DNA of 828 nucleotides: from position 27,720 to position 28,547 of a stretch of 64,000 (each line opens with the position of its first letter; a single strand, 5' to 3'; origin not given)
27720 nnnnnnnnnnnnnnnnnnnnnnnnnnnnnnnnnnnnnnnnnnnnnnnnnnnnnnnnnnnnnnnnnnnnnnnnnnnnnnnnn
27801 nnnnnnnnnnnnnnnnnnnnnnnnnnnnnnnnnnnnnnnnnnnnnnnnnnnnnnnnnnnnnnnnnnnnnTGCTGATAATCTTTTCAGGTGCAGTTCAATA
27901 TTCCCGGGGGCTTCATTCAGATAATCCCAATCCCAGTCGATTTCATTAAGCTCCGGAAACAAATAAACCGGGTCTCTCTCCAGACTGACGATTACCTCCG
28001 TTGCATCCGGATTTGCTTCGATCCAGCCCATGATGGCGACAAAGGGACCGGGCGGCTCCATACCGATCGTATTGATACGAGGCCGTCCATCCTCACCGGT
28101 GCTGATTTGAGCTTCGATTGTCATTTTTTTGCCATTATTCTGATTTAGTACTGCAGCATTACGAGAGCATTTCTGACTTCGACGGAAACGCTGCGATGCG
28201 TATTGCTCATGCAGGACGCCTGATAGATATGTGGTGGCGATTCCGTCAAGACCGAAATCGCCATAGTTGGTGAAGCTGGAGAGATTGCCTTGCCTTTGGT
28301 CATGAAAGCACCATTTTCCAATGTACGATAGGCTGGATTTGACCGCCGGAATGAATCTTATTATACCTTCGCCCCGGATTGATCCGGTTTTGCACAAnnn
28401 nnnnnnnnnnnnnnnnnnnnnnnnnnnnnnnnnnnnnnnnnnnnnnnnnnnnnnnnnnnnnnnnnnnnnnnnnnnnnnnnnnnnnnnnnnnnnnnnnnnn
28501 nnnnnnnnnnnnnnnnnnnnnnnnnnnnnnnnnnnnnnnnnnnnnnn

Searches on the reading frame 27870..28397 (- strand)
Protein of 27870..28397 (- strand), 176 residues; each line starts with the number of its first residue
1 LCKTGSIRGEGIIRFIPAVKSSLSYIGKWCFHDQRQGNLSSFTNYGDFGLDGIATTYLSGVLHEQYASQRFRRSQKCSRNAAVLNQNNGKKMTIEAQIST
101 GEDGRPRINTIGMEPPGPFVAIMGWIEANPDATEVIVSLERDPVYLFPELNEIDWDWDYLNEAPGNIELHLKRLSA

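Call 10: search_protein_families(library=pfam, proteins=[window:27870-28397:-], max_evalue=0.00001)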
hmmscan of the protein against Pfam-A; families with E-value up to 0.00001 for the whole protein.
window:27870-28397:- (176 aa): 1 family
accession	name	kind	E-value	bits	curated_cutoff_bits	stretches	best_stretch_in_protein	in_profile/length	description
PF10006.14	DUF2249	-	1.1e-07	32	29.5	1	112-172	6-69/70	Uncharacterized conserved protein (DUF2249)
